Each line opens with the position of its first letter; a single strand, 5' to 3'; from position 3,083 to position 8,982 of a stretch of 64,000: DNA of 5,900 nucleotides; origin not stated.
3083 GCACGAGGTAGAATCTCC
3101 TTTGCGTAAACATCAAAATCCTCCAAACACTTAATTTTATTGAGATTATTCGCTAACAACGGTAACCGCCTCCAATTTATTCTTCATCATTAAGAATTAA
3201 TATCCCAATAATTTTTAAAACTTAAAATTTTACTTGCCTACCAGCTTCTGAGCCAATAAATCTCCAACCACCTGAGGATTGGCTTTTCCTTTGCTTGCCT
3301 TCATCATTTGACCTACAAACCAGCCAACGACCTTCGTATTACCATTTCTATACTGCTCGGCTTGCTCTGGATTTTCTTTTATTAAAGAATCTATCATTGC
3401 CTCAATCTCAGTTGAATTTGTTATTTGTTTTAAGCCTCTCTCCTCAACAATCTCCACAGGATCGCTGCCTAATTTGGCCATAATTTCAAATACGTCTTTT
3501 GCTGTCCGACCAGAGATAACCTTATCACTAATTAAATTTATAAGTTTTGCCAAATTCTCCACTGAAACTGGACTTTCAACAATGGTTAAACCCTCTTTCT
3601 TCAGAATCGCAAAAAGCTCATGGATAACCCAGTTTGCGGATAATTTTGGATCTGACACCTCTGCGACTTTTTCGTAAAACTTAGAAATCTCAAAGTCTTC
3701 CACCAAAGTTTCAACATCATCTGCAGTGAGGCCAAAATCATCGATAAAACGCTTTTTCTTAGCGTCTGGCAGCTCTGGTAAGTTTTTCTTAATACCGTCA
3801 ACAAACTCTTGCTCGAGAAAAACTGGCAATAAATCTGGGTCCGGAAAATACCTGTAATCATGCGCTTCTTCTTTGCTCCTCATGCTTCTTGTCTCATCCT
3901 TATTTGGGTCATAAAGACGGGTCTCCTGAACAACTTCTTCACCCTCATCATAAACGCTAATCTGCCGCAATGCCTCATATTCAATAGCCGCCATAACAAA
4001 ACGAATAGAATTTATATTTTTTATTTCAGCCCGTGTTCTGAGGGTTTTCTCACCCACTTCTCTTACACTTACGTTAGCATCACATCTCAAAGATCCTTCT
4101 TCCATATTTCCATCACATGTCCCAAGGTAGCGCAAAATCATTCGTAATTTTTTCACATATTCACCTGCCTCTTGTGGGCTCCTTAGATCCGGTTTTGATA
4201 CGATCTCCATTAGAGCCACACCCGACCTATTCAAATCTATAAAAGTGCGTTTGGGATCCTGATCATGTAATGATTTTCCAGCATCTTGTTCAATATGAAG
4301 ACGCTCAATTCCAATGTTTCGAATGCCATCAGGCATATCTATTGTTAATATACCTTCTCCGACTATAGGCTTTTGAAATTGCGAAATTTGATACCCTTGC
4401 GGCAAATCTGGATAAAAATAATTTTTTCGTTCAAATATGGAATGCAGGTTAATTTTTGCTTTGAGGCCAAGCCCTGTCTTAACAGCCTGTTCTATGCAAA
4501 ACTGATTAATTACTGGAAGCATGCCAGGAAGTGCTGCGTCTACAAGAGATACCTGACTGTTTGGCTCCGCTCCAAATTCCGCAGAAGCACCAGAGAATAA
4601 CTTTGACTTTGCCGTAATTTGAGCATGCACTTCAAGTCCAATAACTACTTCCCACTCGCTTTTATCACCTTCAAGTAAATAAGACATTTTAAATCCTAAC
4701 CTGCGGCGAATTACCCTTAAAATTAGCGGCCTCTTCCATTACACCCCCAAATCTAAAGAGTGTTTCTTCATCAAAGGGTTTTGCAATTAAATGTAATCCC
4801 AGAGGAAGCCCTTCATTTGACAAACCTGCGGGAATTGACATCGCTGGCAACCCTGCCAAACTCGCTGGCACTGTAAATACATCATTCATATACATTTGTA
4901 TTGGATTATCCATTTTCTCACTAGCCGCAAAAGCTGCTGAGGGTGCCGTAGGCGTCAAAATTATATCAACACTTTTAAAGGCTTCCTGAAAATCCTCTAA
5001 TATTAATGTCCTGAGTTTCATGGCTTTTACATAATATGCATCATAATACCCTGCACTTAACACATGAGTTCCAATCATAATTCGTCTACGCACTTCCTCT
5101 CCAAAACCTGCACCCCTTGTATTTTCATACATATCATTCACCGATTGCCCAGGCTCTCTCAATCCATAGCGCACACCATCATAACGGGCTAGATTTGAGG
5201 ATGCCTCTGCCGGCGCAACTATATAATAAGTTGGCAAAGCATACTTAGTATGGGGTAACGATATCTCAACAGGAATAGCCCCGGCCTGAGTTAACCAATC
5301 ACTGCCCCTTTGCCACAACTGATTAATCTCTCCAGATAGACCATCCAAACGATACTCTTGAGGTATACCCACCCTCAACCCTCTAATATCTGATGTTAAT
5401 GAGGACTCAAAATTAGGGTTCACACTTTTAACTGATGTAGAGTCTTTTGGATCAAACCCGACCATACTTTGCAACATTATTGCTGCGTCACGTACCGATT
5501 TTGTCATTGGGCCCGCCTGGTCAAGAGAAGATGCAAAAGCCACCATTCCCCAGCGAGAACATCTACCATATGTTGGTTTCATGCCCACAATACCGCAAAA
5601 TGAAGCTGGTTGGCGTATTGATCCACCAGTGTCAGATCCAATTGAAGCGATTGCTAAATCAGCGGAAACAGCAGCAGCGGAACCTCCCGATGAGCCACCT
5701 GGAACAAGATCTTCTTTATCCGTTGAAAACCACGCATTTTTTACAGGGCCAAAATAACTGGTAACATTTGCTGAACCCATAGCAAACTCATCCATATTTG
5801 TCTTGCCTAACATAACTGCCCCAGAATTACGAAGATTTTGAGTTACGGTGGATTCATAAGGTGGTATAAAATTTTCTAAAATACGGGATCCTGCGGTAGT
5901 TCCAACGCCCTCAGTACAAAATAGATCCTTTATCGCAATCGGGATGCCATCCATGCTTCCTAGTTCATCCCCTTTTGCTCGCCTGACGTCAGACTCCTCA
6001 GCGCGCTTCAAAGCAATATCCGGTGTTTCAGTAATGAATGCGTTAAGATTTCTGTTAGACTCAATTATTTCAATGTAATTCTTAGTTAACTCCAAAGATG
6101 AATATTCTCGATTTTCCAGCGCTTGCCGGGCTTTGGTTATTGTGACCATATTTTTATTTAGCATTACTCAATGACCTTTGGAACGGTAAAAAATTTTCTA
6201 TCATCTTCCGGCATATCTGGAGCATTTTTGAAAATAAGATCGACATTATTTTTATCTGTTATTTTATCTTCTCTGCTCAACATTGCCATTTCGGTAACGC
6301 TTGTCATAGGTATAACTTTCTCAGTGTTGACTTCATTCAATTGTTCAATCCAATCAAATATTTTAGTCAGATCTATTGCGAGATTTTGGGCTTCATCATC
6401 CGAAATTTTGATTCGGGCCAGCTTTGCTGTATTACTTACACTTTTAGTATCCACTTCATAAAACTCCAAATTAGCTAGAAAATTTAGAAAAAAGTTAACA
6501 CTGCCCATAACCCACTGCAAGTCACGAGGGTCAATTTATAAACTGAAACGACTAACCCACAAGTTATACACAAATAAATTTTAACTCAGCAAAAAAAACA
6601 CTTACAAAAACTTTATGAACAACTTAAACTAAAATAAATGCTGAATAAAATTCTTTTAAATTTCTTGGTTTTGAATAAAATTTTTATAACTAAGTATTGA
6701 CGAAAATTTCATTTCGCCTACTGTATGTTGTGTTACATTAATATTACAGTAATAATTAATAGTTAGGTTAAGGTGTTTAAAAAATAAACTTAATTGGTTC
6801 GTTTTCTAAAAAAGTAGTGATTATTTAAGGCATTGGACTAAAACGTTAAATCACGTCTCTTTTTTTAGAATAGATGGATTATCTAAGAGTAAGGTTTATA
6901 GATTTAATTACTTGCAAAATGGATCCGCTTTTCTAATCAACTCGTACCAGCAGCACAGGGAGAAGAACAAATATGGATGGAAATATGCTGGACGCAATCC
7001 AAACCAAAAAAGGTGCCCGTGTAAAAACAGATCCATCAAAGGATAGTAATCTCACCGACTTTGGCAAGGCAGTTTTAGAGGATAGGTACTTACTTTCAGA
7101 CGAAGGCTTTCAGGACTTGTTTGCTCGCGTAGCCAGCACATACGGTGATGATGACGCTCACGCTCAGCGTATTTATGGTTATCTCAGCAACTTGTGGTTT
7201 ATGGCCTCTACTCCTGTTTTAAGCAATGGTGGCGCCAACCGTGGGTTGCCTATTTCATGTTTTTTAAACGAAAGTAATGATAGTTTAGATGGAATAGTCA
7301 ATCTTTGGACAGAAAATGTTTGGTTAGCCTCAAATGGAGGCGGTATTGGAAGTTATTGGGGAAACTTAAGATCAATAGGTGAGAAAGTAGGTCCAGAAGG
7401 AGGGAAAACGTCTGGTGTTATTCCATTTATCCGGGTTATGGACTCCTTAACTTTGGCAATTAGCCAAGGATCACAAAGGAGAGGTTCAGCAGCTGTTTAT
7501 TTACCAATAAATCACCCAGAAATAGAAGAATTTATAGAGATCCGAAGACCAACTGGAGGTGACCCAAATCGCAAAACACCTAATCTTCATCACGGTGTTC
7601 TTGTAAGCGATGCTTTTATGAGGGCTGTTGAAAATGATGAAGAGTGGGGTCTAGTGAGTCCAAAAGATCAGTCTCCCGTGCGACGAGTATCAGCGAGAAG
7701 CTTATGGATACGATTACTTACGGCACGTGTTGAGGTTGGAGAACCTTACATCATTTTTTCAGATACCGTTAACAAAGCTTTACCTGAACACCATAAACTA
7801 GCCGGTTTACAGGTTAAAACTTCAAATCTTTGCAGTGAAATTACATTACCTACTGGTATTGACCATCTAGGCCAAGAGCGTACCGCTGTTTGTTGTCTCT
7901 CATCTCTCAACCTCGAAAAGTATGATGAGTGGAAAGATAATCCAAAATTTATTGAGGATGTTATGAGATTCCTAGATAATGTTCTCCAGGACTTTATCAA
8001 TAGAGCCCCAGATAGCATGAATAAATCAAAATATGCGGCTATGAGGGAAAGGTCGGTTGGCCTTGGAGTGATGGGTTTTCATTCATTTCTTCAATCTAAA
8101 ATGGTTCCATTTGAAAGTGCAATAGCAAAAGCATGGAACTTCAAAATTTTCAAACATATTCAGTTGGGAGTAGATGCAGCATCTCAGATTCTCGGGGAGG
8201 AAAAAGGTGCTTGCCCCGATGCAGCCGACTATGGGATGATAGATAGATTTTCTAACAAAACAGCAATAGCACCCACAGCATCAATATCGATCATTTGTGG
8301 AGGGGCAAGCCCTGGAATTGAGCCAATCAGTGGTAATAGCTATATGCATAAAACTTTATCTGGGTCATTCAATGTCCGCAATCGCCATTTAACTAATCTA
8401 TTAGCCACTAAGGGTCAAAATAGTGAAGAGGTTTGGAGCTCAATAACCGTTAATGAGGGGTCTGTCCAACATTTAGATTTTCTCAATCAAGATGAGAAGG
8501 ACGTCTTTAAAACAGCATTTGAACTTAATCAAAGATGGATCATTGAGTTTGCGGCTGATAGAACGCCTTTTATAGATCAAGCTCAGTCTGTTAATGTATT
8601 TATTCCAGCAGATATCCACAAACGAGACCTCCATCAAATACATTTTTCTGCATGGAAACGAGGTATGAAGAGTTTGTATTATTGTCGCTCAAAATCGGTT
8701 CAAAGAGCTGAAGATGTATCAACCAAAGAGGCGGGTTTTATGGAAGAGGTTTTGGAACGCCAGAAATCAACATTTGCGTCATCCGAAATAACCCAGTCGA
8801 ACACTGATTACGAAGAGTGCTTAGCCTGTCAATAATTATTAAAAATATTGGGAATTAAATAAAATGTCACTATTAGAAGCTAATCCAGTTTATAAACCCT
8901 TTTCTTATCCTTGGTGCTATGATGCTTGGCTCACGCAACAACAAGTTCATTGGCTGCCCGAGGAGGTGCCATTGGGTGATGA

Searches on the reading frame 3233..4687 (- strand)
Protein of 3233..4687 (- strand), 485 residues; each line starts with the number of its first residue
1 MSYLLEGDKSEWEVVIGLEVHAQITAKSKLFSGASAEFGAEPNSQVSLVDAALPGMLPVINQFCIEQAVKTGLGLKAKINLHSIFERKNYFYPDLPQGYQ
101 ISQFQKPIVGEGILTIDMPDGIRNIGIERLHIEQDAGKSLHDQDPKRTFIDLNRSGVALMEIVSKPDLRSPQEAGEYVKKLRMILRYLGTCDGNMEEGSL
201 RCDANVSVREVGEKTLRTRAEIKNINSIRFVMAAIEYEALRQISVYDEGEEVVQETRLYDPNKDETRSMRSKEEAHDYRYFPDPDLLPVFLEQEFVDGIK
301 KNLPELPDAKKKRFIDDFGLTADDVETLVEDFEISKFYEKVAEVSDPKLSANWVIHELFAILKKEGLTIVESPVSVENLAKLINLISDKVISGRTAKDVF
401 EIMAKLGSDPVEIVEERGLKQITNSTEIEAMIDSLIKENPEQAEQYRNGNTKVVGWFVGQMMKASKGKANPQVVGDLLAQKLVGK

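Call 103: search_protein_families(library=pfam, proteins=[window:3233-4687:-], max_evalue=0.00001)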
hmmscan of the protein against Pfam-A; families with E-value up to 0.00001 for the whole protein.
window:3233-4687:- (485 aa): 2 families
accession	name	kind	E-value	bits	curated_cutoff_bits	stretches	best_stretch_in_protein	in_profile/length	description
PF02934.20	GatB_N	-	2.6e-119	397.9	23.4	1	14-296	1-276/277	GatB/GatE catalytic domain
PF02637.23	GatB_Yqey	-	2.2e-50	170.8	27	1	337-482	2-148/148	GatB domain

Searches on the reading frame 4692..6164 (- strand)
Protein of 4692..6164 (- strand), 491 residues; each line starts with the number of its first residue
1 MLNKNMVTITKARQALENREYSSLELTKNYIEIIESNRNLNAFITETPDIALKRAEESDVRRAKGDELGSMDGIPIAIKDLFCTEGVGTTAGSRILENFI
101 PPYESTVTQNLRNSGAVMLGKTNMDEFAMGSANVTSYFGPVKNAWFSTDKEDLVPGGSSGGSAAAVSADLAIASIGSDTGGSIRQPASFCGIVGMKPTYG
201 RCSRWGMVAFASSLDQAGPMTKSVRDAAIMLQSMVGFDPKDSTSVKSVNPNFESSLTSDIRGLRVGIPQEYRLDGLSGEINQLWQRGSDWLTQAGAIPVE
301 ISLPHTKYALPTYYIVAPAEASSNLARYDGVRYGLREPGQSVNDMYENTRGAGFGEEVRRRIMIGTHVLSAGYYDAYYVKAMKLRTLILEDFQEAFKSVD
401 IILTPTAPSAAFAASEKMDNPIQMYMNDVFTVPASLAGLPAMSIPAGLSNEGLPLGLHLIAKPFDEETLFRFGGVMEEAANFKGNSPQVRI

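Call 103: search_protein_families(library=pfam, proteins=[window:4692-6164:-], max_evalue=0.00001)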
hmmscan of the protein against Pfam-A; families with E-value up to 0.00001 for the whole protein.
window:4692-6164:- (491 aa): 1 family
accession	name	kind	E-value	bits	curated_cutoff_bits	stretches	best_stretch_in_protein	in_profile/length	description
PF01425.27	Amidase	-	4.8e-149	497.6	27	1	25-469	1-444/445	Amidase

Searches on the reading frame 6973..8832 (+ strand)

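Call 103: search_protein_families(library=pfam, proteins=[window:6973-8832:+], max_evalue=0.00001)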
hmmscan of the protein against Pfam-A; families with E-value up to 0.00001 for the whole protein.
window:6973-8832:+ (620 aa): 2 families
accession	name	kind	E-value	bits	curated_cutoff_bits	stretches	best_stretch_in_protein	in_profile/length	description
PF02867.20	Ribonuc_red_lgC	-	2.3e-116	390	23.9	2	95-415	2-337/523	Ribonucleotide reductase, barrel domain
PF00317.26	Ribonuc_red_lgN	-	8.1e-14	51.9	28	1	26-91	2-77/77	Ribonucleotide reductase, all-alpha domain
